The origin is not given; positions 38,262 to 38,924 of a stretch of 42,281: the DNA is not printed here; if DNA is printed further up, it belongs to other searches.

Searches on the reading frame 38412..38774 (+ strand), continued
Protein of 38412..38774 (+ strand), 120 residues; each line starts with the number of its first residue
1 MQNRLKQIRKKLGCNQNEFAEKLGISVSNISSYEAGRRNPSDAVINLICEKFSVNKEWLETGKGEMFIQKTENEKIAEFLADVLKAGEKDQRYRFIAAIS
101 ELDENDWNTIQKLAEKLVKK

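Call 76: search_dna_similar(query=window:38412-38771:+, collection=phages, mode=protein, max_rows=40, max_evalue=1e-8)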
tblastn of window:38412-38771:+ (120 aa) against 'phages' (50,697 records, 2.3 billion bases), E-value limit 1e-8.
Records with a match: 49; places in all: 57; records where one place covers at least 80% of the query: 40.
Best place of each record, by identity: 60-80% 1; <60% 48.
By first word of the organism name: Clostridium 18; Bacteriophage 11; Clostridioides 11; Butyrivibrio 4; Faecalibacterium 2; Blautia 1; Peptoclostridium 1; Terrisporobacter 1.
By host as written in the record: - 13; Clostridium difficile 10; Clostridioides difficile 4; Butyrivibrio fibrisolvens DSM 3071 3; Faecalibacterium prausnitzii 2; Clostridium perfringens SM101 2; Clostridioides difficile Semix9 1; Butyrivibrio sp. 1; and 13 more.
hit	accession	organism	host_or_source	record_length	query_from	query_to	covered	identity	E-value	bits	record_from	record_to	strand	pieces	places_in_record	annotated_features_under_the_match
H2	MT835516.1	Bacteriophage sp.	human fecal samples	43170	4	120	98%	68.4%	2e-46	164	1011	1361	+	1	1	record has no annotation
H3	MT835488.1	Bacteriophage sp.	human fecal samples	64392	4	120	98%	41.9%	2e-24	101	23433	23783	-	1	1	record has no annotation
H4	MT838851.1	Bacteriophage sp.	human fecal samples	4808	3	120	98%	40.7%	1e-25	105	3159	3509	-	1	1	record has no annotation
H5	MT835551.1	Bacteriophage sp.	human fecal samples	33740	1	116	97%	39.7%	4e-20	89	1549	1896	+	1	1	record has no annotation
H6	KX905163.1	Clostridioides phage phiSemix9P1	Clostridioides difficile Semix9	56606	1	111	93%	40.9%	2e-15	76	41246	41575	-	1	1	y4mF family transcriptional regulator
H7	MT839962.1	Bacteriophage sp.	human fecal samples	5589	1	118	98%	36.4%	4e-23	98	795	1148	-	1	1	record has no annotation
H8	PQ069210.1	Butyrivibrio phage Closwp03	Butyrivibrio sp.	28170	1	117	98%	36.8%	2e-20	90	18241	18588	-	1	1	transcriptional regulator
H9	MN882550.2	Butyrivibrio phage Arawn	Butyrivibrio fibrisolvens DSM 3071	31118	1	117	98%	36.8%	2e-20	90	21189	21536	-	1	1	hypothetical protein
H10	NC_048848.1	Butyrivibrio phage Arawn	Butyrivibrio fibrisolvens DSM 3071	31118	1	117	98%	36.8%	2e-20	90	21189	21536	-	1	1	transcriptional regulator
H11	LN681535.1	Clostridium phage phiCD111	Clostridium difficile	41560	1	120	100%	35.8%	2e-14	74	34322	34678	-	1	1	DNA-binding helix-turn-helix protein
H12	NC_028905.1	Clostridium phage phiCD111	Clostridium difficile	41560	1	120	100%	35.8%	2e-14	74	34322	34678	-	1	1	transcriptional regulator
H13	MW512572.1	Clostridioides phage phiCD08011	Clostridioides difficile CD08011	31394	1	120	100%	35.8%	3e-14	73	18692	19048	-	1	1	cI-like repressor protein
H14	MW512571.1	Clostridioides phage CD2301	Clostridioides difficile CD2301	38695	1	120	100%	35.8%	3e-14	73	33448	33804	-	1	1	putative cI-like repressor protein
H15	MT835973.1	Bacteriophage sp.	human fecal samples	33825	1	120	100%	35.0%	1e-16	79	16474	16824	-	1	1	record has no annotation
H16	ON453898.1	Blautia phage Montmirail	Blautia coccoides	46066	1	119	99%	35.0%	8e-15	74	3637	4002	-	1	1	transcriptional regulator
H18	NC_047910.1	Faecalibacterium phage FP_Epona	Faecalibacterium prausnitzii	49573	4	117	95%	36.2%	5e-14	72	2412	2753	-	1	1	transcriptional repressor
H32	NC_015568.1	Clostridium phage phiCD38-2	Clostridium difficile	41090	1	115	96%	32.8%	6e-10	61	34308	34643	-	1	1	transcriptional repressor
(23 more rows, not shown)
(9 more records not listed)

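Call 77: get_annotated_region(hit=H12, flank=1200)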
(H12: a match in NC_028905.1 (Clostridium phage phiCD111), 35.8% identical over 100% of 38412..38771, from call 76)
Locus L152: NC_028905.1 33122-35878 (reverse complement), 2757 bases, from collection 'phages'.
description: Clostridium phage phiCD111, complete genome.
organism: Clostridium phage phiCD111 (NCBI taxid 1582150)
taxonomy: Viruses; Duplodnaviria; Heunggongvirae; Uroviricota; Caudoviricetes; Leicestervirus; Leicestervirus CD111
host: Clostridium difficile; source: -; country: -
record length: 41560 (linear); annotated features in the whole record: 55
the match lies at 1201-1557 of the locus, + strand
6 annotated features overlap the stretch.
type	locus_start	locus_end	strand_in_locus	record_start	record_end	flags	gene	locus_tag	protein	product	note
CDS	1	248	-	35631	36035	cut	-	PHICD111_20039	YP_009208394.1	replication terminator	-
CDS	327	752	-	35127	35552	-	-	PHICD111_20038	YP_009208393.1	hypothetical protein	Evidence 4 : Homologs of previously reported genes of unknown function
CDS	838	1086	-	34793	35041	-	-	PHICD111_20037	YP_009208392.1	hypothetical protein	Evidence 5 : No homology to any previously reported sequences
CDS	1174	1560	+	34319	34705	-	-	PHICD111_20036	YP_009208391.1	transcriptional regulator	-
CDS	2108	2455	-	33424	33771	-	-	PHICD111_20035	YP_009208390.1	hypothetical protein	Evidence 4 : Homologs of previously reported genes of unknown function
CDS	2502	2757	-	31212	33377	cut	-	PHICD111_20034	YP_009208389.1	DEAD/DEAH box helicase family protein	Evidence 3 : Function proposed based on presence of conserved amino acid motif, structural feature or limited homology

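Call 78: get_annotated_region(hit=H32, flank=1200)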
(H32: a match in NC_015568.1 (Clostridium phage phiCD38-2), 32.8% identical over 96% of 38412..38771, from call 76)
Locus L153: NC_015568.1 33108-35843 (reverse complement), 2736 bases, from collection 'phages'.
description: Clostridium phage phiCD38-2, complete genome.
organism: Clostridium phage phiCD38-2 (NCBI taxid 1032362)
taxonomy: Viruses; Duplodnaviria; Heunggongvirae; Uroviricota; Caudoviricetes; Leicestervirus; Leicestervirus CD382
host: Clostridium difficile; source: -; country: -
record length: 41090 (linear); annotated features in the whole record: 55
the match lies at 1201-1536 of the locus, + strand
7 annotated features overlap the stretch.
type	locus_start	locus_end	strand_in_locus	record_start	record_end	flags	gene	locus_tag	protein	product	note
CDS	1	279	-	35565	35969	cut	-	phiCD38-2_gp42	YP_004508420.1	replication terminator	-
CDS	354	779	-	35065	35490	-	-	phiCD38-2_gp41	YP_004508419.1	hypothetical protein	-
CDS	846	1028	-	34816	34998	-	-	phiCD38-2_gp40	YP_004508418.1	hypothetical protein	-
CDS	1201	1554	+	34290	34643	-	-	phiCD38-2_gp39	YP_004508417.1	transcriptional repressor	-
CDS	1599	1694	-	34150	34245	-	-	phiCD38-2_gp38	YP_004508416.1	hypothetical protein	-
CDS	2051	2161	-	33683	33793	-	-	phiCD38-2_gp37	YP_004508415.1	hypothetical protein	-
CDS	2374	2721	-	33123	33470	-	-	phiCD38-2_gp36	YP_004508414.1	hypothetical protein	-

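Call 79: get_annotated_region(hit=H10, flank=1200)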
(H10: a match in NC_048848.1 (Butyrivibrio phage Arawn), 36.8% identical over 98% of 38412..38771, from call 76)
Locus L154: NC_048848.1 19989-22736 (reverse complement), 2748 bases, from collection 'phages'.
description: Butyrivibrio phage Arawn, complete genome.
organism: Butyrivibrio phage Arawn (NCBI taxid 2724180)
taxonomy: Viruses; Duplodnaviria; Heunggongvirae; Uroviricota; Caudoviricetes; Arawnvirus; Arawnvirus arawn
host: Butyrivibrio fibrisolvens DSM 3071; source: -; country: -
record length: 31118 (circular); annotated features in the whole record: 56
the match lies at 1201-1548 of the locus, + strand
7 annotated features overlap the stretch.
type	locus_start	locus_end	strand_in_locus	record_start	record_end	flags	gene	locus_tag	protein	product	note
CDS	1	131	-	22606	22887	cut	-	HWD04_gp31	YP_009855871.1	hypothetical protein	Hypothetical possible coding region with unknown function. ORF predicted by GeneMarkS-2, Glimmer3, Phanotate-v1.1.2, ...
CDS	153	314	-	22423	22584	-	-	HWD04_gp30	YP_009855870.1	hypothetical protein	Hypothetical possible coding region with unknown function. ORF predicted by GeneMarkS-2, Glimmer3, Phanotate-v1.1.2, ...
CDS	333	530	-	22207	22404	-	-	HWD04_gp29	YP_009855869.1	hypothetical protein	Hypothetical possible coding region with unknown function. ORF predicted by Glimmer3, Phanotate-v1.1.2, Prodigal-v2.6.3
CDS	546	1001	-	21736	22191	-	-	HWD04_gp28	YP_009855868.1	hypothetical protein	Hypothetical possible coding region with unknown function. ORF predicted by GeneMarkS-2, Glimmer3, Phanotate-v1.1.2, ...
regulatory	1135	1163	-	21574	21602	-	-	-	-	promoter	promoter predicted by PhagePromoter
CDS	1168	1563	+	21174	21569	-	-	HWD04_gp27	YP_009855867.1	transcriptional regulator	Hypothetical possible coding region with unknown function. ORF predicted by GeneMarkS-2, Glimmer3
CDS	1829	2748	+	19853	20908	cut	-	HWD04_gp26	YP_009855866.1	hypothetical protein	Hypothetical possible coding region with unknown function. ORF predicted by GeneMarkS-2, Glimmer3, Phanotate-v1.1.2, ...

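Call 80: get_annotated_region(hit=H16, flank=1200)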
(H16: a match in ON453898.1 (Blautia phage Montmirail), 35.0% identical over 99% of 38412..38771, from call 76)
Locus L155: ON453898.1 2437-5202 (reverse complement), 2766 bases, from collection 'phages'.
description: Blautia phage Montmirail, complete genome.
organism: Blautia phage Montmirail (NCBI taxid 2951970)
taxonomy: Viruses
host: Blautia coccoides; source: feces; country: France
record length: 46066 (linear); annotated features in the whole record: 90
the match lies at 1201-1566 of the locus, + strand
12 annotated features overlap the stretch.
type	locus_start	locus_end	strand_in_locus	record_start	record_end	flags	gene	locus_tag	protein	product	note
CDS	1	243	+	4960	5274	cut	-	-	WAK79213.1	hypothetical protein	rasttk_feature_creation_tool=/opt/patric-common/ runtime/bin/phanotate version 1.5.0; ...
CDS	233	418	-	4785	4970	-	-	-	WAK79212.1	hypothetical protein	rasttk_feature_creation_tool=/opt/patric-common/ runtime/bin/phanotate version 1.5.0; ...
CDS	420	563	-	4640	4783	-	-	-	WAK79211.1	hypothetical protein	rasttk_feature_creation_tool=/opt/patric-common/ runtime/bin/phanotate version 1.5.0; ...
CDS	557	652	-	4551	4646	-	-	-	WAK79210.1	hypothetical protein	rasttk_feature_creation_tool=/opt/patric-common/ runtime/bin/phanotate version 1.5.0; ...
CDS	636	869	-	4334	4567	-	-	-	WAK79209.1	hypothetical protein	rasttk_feature_creation_tool=/opt/patric-common/ runtime/bin/phanotate version 1.5.0; ...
CDS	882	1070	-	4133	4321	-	-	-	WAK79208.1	hypothetical protein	rasttk_feature_creation_tool=/opt/patric-common/ runtime/bin/phanotate version 1.5.0; ...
CDS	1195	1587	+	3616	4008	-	-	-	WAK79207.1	transcriptional regulator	rasttk_feature_creation_tool=/opt/patric-common/ runtime/bin/phanotate version 1.5.0; HHpred against PHROGS v3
CDS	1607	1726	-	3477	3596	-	-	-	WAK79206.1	hypothetical protein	rasttk_feature_creation_tool=/opt/patric-common/ runtime/bin/phanotate version 1.5.0; ...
CDS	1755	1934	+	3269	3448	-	-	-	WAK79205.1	hypothetical protein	rasttk_feature_creation_tool=/opt/patric-common/ runtime/bin/phanotate version 1.5.0; ...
CDS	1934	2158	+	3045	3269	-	-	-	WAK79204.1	hypothetical protein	rasttk_feature_creation_tool=/opt/patric-common/ runtime/bin/phanotate version 1.5.0; ...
CDS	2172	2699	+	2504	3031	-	-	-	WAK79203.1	hypothetical protein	rasttk_feature_creation_tool=/opt/patric-common/ runtime/bin/phanotate version 1.5.0; ...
CDS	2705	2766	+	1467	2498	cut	-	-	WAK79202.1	hypothetical protein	rasttk_feature_creation_tool=/opt/patric-common/ runtime/bin/phanotate version 1.5.0; ...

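Call 81: get_annotated_region(hit=H18, flank=1200)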
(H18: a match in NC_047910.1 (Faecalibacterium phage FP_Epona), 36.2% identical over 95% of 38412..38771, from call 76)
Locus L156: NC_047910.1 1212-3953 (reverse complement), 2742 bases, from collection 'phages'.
description: Faecalibacterium phage FP_Epona, complete genome.
organism: Faecalibacterium phage FP_Epona (NCBI taxid 2070182)
taxonomy: Viruses; Duplodnaviria; Heunggongvirae; Uroviricota; Caudoviricetes; Eponavirus; Eponavirus epona
host: Faecalibacterium prausnitzii; source: -; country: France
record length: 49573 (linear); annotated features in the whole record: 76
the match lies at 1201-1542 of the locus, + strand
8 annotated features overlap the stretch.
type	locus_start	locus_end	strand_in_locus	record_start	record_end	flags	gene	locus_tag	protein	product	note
CDS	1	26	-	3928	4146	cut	-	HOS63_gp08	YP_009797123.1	hypothetical protein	rasttk_feature_creation_tool=prodigal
CDS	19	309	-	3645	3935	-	-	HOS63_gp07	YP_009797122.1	hypothetical protein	rasttk_feature_creation_tool=prodigal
CDS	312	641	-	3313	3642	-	-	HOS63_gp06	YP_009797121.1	hypothetical protein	rasttk_feature_creation_tool=prodigal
CDS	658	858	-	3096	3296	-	-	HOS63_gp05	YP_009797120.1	hypothetical protein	rasttk_feature_creation_tool=prodigal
CDS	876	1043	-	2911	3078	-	-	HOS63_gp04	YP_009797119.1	DNA binding domain-containing protein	rasttk_feature_creation_tool=prodigal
CDS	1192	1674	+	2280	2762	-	-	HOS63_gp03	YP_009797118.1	transcriptional repressor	rasttk_feature_creation_tool=prodigal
CDS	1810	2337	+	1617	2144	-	-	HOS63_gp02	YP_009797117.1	DUF4236 domain-containing protein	rasttk_feature_creation_tool=prodigal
CDS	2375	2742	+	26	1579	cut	-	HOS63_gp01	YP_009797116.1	integrase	rasttk_feature_creation_tool=prodigal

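Call 82: get_annotated_region(hit=H6, flank=1200)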
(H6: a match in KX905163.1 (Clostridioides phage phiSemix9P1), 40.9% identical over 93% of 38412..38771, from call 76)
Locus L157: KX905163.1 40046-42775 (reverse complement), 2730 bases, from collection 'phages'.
description: Clostridioides phage phiSemix9P1, complete genome.
organism: Clostridioides phage phiSemix9P1 (NCBI taxid 1971232)
taxonomy: Viruses; Duplodnaviria; Heunggongvirae; Uroviricota; Caudoviricetes
host: Clostridioides difficile Semix9; source: soil; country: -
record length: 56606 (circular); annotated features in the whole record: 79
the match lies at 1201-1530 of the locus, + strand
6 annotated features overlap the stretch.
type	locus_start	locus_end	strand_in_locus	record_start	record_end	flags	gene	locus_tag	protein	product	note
CDS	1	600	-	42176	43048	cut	-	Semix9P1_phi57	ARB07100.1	regulatory protein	Conserved phage C-terminus (Phg_2220_C)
CDS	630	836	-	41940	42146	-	-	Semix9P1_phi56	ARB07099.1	hypothetical protein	-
CDS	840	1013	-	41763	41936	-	-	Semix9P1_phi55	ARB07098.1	hypothetical protein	-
CDS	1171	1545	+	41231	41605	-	-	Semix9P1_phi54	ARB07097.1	y4mF family transcriptional regulator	transcriptional regulator, y4mF family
CDS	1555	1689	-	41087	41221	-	-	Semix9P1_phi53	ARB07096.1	hypothetical protein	-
repeat_region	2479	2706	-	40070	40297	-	-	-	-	CRISPR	-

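Call 91: find_encoding_contigs(protein=P0074, flank=10000, max_places=3)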
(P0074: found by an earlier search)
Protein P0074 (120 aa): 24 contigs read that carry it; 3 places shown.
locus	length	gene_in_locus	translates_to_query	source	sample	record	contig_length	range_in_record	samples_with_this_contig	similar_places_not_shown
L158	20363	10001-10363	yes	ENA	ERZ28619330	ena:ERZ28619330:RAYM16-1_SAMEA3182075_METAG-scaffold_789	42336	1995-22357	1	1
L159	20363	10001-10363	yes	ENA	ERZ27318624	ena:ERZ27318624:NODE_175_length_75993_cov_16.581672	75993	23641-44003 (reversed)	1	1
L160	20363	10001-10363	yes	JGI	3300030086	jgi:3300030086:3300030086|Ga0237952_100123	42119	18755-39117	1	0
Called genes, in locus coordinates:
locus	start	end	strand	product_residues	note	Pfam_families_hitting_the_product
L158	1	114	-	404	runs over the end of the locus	-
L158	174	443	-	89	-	-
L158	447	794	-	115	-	-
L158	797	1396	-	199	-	-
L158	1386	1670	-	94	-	-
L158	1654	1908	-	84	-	PF14354:Lar_restr_allev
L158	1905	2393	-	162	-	-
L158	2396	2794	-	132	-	PF09643:YopX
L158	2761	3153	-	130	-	-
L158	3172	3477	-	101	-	-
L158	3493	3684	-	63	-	-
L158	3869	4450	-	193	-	-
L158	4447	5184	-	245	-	PF01695:IstB_IS21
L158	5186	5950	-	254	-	-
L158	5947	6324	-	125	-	PF05866:RusA (weak)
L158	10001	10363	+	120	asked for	PF07022:Phage_CI_repr (weak), PF12844:HTH_19, PF13560:HTH_31, PF15731:MqsA_antitoxin (weak), PF01381:HTH_3, PF22495:HTH_92 (weak)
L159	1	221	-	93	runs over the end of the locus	-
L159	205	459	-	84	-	PF14354:Lar_restr_allev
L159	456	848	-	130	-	-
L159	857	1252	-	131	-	PF09643:YopX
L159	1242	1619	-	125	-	-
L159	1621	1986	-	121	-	-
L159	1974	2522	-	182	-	-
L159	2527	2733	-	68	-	-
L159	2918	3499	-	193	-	-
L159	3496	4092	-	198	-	PF00308:Bac_DnaA (faint), PF01695:IstB_IS21 (weak)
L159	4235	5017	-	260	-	-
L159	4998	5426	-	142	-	-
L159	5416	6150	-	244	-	PF09669:Phage_pRha, PF10552:ORF6C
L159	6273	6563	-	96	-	-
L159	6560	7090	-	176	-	-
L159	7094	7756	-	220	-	PF04404:ERF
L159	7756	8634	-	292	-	PF07083:DUF1351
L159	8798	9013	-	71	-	-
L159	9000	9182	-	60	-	-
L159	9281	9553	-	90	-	-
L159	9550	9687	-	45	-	-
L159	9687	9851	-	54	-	-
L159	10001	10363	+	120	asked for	PF07022:Phage_CI_repr (weak), PF12844:HTH_19, PF13560:HTH_31, PF15731:MqsA_antitoxin (weak), PF01381:HTH_3, PF22495:HTH_92 (weak)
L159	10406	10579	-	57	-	-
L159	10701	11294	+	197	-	PF12869:tRNA_anti-like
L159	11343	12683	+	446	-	PF00239:Resolvase, PF13408:Zn_ribbon_recom (weak)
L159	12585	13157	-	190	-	PF07451:SpoVAD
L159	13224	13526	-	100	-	-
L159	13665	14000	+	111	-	PF01381:HTH_3 (weak), PF12844:HTH_19 (weak)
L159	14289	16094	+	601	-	PF00664:ABC_membrane, PF00005:ABC_tran, PF02463:SMC_N (faint)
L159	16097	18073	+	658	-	PF00664:ABC_membrane, PF00005:ABC_tran, PF02463:SMC_N (faint)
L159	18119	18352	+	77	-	PF02782:FGGY_C (weak)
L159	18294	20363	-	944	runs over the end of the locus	PF01915:Glyco_hydro_3_C, PF14310:Fn3-like, PF00933:Glyco_hydro_3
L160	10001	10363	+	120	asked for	PF07022:Phage_CI_repr (weak), PF12844:HTH_19, PF13560:HTH_31, PF15731:MqsA_antitoxin (weak), PF01381:HTH_3, PF22495:HTH_92 (weak)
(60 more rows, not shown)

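Call 92: find_homologous_proteins(query=L159:16097-18070:+, max_evalue=1e-50)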
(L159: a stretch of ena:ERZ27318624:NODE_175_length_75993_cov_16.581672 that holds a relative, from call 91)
Query L159:16097-18070:+ (658 aa): 8000 proteins with E <= 1e-50 among 8000 candidates; the best 120 are listed.
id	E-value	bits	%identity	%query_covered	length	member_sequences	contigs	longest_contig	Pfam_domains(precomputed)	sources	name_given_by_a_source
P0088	0.0e+0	1837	100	100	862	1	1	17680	PF00005.34,PF02463.26,PF00664.29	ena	-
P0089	0.0e+0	1417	98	100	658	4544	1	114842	PF00005.34,PF02463.26,PF00664.29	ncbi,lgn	ncbi:ABC transporter ATP-binding protein [Roseburia inulinivorans]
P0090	0.0e+0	1383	96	100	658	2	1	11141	PF00005.34,PF02463.26,PF00664.29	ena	-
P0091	0.0e+0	1321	90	100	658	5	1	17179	PF00005.34,PF02463.26,PF00664.29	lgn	-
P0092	0.0e+0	1316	-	-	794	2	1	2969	PF00005.34,PF02463.26,PF00664.29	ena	-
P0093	0.0e+0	1309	92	98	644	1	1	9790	PF00005.34,PF02463.26,PF00664.29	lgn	-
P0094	0.0e+0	1300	94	99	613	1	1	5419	PF00005.34,PF02463.26,PF00664.29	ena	-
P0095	0.0e+0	1298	91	98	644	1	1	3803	PF00005.34,PF02463.26,PF00664.29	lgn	-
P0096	0.0e+0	1298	89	100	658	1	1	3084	PF00005.34,PF02463.26,PF00664.29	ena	-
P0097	0.0e+0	1298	89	100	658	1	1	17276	PF00005.34,PF02463.26,PF00664.29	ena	-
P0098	0.0e+0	1297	89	100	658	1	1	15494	PF00005.34,PF02463.26,PF00664.29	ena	-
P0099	0.0e+0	1297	89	100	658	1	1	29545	PF00005.34,PF02463.26,PF00664.29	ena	-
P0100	0.0e+0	1297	89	100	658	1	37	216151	PF00005.34,PF02463.26,PF00664.29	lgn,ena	-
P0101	0.0e+0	1297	89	100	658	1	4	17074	PF00005.34,PF02463.26,PF00664.29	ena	-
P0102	0.0e+0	1297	89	100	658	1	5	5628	PF00005.34,PF02463.26,PF00664.29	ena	-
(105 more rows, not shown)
